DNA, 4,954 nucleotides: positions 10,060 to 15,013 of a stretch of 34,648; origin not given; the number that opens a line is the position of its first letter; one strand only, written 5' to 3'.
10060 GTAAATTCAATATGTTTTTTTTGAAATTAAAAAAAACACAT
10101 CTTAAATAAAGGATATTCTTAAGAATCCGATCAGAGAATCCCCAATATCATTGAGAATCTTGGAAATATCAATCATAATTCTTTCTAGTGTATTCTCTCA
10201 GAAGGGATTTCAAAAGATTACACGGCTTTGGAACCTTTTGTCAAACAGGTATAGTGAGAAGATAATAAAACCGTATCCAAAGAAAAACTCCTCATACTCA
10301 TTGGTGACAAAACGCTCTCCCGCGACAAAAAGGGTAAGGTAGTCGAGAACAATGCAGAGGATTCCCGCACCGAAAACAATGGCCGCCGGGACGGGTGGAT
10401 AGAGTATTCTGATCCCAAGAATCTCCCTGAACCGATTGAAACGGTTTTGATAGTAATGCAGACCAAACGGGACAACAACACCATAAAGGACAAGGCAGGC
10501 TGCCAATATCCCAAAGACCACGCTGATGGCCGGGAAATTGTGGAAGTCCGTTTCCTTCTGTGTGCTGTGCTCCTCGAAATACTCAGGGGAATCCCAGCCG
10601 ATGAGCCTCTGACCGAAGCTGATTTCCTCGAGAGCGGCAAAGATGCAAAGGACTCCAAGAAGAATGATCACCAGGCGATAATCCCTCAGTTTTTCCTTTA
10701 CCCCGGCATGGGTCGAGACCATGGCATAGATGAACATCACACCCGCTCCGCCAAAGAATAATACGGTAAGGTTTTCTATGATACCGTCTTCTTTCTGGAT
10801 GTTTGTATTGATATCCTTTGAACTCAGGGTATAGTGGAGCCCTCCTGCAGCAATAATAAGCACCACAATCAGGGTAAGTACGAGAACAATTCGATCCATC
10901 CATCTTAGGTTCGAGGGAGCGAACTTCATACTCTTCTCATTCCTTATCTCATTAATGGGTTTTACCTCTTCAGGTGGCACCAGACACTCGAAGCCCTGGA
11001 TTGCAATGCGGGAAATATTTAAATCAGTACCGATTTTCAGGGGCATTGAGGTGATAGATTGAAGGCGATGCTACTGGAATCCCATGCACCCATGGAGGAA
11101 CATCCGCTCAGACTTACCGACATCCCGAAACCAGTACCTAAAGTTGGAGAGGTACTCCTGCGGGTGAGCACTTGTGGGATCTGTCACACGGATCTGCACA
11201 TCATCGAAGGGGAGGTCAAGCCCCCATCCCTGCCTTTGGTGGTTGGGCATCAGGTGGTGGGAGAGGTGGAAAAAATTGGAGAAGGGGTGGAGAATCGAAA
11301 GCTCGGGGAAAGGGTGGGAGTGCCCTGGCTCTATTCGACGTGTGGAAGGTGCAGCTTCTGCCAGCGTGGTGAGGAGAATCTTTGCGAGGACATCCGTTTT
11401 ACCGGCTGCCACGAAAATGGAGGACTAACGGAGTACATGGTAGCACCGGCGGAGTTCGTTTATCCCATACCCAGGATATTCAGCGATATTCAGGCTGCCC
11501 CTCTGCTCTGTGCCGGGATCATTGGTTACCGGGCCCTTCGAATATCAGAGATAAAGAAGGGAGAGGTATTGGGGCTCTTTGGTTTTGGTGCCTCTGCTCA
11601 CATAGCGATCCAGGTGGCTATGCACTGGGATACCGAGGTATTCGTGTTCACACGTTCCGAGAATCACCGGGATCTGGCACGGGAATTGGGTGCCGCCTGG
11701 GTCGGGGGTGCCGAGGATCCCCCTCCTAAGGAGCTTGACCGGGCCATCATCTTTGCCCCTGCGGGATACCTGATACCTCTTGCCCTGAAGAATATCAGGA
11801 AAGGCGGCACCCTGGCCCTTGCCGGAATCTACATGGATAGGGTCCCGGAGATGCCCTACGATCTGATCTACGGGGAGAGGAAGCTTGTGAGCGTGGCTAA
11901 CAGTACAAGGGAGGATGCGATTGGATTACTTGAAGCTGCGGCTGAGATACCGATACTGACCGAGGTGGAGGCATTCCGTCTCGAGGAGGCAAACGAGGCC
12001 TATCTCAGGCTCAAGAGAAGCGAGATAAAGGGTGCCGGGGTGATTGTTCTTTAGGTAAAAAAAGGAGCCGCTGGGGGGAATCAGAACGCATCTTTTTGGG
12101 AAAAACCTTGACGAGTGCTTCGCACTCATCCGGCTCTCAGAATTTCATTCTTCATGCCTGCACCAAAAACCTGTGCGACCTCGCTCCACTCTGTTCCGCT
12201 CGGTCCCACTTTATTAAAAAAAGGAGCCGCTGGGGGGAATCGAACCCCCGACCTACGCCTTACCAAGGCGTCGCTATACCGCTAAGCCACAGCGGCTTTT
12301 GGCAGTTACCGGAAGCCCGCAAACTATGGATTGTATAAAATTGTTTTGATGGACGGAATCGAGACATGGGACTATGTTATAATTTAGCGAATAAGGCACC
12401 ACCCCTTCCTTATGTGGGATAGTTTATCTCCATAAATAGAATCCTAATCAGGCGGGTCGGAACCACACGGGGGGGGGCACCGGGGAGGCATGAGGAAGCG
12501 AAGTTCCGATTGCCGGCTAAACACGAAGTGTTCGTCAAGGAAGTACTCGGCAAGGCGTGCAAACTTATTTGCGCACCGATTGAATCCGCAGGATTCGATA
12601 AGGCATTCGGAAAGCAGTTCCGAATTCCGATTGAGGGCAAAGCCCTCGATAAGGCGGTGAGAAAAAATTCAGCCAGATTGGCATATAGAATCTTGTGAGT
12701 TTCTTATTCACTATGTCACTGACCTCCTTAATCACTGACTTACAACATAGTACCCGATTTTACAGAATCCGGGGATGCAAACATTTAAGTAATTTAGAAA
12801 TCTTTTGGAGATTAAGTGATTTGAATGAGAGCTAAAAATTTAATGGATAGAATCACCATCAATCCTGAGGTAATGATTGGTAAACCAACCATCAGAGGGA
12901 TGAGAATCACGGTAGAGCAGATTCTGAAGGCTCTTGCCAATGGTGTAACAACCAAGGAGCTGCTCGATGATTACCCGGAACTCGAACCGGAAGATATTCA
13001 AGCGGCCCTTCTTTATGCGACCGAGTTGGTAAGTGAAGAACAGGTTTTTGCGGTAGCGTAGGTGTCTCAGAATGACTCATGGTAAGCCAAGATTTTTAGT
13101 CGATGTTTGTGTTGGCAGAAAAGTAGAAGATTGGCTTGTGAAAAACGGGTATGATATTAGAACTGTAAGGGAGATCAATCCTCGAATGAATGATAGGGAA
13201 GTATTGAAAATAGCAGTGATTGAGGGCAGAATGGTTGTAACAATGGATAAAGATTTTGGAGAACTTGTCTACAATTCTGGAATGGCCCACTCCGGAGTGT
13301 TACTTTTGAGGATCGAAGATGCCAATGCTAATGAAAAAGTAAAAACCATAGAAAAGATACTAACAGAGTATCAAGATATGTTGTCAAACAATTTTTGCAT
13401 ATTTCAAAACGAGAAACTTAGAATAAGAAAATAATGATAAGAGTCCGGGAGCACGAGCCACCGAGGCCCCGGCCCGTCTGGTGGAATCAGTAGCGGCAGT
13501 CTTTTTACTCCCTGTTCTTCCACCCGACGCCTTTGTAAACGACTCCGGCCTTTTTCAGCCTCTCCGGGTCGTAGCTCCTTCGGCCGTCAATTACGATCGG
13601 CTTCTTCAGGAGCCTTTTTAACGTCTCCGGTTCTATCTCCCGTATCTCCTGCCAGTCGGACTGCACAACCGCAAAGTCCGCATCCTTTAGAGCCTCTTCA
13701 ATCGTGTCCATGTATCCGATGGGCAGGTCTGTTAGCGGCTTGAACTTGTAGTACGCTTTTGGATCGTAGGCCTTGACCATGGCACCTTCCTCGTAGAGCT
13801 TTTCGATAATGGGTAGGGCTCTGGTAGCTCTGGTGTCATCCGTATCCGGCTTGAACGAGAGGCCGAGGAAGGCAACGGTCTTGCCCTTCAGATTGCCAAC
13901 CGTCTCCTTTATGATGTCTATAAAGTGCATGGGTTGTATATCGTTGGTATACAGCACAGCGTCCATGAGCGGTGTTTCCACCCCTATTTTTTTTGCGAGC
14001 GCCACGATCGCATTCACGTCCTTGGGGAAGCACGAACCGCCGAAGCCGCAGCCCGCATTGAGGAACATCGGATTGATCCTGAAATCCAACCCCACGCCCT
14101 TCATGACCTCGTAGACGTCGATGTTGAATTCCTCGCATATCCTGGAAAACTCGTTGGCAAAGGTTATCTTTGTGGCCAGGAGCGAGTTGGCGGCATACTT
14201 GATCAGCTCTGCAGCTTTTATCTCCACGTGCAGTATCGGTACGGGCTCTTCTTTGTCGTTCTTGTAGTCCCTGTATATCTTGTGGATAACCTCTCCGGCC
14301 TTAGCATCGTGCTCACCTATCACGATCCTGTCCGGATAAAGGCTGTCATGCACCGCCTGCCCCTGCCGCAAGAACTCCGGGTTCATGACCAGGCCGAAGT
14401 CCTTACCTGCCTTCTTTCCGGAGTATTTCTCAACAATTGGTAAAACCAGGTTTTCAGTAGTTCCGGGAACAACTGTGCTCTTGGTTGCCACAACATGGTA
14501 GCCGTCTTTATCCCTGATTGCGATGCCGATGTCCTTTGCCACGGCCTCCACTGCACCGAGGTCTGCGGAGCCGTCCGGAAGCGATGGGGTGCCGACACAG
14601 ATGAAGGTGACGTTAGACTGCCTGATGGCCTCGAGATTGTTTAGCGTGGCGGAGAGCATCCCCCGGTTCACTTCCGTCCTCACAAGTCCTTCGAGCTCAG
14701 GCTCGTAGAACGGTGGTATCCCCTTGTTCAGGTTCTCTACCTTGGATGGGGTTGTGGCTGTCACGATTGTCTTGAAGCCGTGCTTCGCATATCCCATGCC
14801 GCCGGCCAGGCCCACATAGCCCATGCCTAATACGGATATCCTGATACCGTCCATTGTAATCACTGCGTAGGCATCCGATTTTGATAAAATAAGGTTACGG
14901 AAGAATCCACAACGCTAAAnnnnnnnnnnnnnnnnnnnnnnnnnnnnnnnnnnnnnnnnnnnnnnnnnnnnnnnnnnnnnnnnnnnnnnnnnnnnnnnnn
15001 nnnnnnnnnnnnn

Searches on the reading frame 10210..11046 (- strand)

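Call 22: search_protein_families(library=pfam, proteins=[window:10210-11046:-], max_evalue=0.01)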
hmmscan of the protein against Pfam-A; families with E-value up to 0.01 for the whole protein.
window:10210-11046:- (278 aa): 2 families
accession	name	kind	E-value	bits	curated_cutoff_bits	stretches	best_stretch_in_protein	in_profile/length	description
PF06570.16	DUF1129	-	0.00039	20.5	29.1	1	41-139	73-164/207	Protein of unknown function (DUF1129)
PF11188.13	DUF2975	-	0.0023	18.3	27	1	38-108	47-110/130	Protein of unknown function (DUF2975)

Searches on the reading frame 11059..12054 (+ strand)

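Call 22: search_protein_families(library=pfam, proteins=[window:11059-12054:+], max_evalue=0.01)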
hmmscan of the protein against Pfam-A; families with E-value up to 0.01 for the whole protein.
window:11059-12054:+ (331 aa): 2 families
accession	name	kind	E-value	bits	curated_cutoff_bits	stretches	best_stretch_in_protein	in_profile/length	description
PF08240.17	ADH_N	-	7.4e-31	106.9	23.5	1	30-138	3-103/104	Alcohol dehydrogenase GroES-like domain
PF00107.32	ADH_zinc_N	-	1.6e-08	35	31.8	1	181-294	4-127/129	Zinc-binding dehydrogenase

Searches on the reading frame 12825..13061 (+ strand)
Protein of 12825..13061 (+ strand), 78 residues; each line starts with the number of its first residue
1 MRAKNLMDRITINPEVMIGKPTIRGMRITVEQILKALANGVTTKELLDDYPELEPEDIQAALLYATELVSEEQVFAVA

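Call 22: search_protein_families(library=pfam, proteins=[window:12825-13061:+], max_evalue=0.01)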
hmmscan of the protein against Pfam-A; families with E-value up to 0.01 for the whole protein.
window:12825-13061:+ (78 aa): 1 family
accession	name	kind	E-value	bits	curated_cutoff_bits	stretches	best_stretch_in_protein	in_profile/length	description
PF04255.20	DUF433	-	2.8e-25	88.3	23.6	1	10-65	1-56/56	Protein of unknown function (DUF433)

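Call 72: find_encoding_contigs(protein=window:12825-13061:+, flank=10000, max_places=10)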
Protein window:12825-13061:+ (78 aa): 2 contigs read that carry it; 2 places shown.
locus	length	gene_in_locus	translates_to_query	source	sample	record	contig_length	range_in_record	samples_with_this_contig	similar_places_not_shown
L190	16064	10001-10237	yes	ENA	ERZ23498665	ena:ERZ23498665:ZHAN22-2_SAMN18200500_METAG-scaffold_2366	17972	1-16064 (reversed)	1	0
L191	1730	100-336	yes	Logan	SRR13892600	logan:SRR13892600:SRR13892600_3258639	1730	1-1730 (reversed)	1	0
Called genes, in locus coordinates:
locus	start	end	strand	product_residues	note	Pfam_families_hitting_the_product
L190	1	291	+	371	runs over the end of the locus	PF01513:NAD_kinase, PF00781:DAGK_cat (weak), PF20143:NAD_kinase_C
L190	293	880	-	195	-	PF07719:TPR_2 (faint), PF13428:TPR_14 (faint), PF13432:TPR_16 (faint), PF13414:TPR_11 (faint), PF13431:TPR_17 (faint)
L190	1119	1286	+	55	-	-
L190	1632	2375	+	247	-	PF00009:GTP_EFTU (faint), PF03029:ATP_bind_1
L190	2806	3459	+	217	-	PF22769:DCD, PF00692:dUTPase (weak)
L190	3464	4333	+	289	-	PF02511:Thy1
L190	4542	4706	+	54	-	-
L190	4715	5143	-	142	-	PF01982:CTP-dep_RFKase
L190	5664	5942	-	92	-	-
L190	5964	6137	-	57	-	-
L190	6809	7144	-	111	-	PF00216:Bac_DNA_binding, PF14908:HU-CCDC81_euk_1 (weak)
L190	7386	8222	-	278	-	-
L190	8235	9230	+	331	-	PF08240:ADH_N, PF00107:ADH_zinc_N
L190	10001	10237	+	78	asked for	PF04255:DUF433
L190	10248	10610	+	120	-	PF01927:Mut7-C (weak), PF18480:DUF5615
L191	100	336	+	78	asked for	PF04255:DUF433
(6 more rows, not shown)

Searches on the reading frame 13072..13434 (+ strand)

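Call 22: search_protein_families(library=pfam, proteins=[window:13072-13434:+], max_evalue=0.01)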
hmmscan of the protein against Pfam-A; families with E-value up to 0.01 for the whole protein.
window:13072-13434:+ (120 aa): 2 families
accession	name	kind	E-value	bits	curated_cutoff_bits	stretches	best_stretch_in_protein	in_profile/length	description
PF18480.7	DUF5615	-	5.3e-22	78.2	23.8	1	7-109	2-105/110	Domain of unknown function (DUF5615)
PF01927.22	Mut7-C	-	9.7e-06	26.2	23.3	1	6-117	1-101/146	Mut7-C RNAse domain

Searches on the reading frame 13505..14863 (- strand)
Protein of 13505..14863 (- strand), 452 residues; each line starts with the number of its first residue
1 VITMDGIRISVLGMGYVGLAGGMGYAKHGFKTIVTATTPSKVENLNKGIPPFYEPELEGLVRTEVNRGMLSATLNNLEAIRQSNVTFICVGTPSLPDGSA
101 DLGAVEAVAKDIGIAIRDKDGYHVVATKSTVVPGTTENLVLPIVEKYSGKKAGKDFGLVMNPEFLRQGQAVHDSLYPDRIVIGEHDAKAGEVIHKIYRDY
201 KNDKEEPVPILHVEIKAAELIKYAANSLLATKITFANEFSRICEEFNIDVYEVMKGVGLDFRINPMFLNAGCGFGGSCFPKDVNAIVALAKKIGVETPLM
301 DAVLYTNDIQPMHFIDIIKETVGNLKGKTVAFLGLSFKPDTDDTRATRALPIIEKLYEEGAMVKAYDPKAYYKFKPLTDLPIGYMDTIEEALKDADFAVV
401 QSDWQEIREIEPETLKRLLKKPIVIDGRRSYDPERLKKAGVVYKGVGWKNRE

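Call 23: search_protein_families(library=pfam, proteins=[window:13505-14863:-], max_evalue=0.01)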
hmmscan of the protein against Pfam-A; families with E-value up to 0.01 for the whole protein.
window:13505-14863:- (452 aa): 4 families
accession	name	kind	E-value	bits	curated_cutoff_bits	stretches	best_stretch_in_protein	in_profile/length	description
PF03721.20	UDPG_MGDP_dh_N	-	1.7e-53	181.4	27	1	8-195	2-186/187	UDP-glucose/GDP-mannose dehydrogenase family, NAD binding domain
PF00984.24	UDPG_MGDP_dh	-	5.7e-34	116.5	25.4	1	217-308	2-93/94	UDP-glucose/GDP-mannose dehydrogenase family, central domain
PF03720.21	UDPG_MGDP_dh_C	-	5.9e-27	94.5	30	1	331-433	1-103/103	UDP-glucose/GDP-mannose dehydrogenase family, UDP binding domain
PF03807.23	F420_oxidored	-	2.9e-05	25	21.6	0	353-426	15-90/94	NADP oxidoreductase coenzyme F420-dependent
